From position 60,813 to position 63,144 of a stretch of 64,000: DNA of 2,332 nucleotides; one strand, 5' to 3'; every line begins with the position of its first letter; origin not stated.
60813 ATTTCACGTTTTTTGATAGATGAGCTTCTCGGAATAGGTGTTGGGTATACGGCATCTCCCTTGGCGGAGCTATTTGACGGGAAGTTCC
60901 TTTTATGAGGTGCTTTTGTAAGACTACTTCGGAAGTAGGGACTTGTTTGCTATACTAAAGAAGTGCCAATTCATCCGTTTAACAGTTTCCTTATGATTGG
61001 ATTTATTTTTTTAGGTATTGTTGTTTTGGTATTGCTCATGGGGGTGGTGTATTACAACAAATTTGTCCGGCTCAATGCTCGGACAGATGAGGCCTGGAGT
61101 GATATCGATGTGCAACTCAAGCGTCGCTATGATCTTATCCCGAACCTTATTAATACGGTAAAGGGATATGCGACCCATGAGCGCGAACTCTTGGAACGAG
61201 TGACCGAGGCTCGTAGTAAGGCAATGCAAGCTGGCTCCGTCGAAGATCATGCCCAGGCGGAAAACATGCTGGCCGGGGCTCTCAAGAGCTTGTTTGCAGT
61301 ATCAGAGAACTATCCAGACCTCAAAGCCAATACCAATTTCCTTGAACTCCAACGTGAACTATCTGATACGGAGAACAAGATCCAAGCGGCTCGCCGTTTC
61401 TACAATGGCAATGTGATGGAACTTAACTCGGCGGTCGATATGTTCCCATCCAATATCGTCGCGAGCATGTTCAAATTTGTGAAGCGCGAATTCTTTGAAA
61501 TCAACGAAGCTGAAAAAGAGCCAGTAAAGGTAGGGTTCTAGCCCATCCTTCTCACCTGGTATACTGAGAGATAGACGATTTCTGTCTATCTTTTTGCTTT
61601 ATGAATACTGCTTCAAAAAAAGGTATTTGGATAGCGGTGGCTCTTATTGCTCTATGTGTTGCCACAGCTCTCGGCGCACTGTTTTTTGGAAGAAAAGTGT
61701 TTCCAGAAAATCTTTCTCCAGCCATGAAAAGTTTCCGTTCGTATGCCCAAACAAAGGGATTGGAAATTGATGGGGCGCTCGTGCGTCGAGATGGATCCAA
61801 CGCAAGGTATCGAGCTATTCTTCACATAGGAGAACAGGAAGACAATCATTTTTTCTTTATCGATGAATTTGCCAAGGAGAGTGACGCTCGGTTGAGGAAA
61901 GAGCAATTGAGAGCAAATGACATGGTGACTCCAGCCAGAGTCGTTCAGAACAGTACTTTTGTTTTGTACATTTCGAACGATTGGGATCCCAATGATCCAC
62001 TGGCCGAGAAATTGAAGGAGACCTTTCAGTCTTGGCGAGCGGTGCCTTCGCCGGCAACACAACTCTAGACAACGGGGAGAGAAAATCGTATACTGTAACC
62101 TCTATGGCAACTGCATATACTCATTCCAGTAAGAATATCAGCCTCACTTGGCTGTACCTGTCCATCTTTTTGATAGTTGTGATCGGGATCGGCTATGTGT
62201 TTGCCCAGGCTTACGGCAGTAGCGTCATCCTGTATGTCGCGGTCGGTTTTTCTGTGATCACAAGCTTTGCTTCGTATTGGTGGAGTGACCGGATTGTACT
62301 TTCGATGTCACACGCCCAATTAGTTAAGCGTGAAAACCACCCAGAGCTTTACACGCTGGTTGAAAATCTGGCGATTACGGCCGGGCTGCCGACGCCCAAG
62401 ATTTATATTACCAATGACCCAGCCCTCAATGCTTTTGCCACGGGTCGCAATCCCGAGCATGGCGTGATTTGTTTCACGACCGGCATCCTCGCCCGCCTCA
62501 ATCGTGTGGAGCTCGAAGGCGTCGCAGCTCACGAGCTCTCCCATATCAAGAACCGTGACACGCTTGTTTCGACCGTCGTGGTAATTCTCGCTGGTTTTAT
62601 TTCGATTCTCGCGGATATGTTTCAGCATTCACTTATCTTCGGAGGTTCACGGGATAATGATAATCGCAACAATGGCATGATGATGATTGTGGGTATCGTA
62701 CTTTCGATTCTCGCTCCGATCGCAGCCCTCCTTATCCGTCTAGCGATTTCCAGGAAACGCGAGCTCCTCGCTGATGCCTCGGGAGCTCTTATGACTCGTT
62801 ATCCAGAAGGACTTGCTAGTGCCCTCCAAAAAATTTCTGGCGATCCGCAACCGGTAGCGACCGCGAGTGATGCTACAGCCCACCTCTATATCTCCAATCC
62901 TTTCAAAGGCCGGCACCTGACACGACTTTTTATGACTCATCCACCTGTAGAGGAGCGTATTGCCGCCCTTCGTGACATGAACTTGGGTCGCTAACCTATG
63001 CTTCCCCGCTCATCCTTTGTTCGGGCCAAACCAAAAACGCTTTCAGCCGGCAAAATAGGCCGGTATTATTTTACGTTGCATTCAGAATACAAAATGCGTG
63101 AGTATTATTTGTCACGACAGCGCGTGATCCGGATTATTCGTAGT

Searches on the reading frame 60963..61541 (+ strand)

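Call 11: search_protein_families(library=pfam, proteins=[window:60963-61541:+])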
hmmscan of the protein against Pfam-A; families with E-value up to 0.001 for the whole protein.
window:60963-61541:+ (192 aa): 1 family
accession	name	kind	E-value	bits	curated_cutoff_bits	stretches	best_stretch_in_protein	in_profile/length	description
PF04011.17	LemA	-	1.8e-64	216.5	26.2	1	44-192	1-149/149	LemA family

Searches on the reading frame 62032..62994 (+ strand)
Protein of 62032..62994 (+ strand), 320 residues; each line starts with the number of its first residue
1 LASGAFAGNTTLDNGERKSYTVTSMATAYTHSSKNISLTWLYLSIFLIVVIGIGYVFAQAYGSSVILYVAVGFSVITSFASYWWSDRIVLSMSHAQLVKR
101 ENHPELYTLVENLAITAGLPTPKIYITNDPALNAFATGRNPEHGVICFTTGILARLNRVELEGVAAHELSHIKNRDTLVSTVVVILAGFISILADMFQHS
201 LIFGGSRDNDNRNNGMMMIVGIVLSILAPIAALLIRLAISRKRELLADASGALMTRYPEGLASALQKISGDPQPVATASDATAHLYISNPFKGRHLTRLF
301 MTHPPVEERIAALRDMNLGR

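Call 11: search_protein_families(library=pfam, proteins=[window:62032-62994:+])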
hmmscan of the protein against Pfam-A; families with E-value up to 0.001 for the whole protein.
window:62032-62994:+ (320 aa): 1 family
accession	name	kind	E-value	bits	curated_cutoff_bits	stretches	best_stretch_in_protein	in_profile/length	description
PF01435.24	Peptidase_M48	-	3e-32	112.4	20.3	1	103-316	4-185/186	Peptidase family M48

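Call 25: find_encoding_contigs(protein=window:62032-62994:+, flank=10000, max_places=2)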
Protein window:62032-62994:+ (320 aa): no gene with exactly this product is on record in the collection.
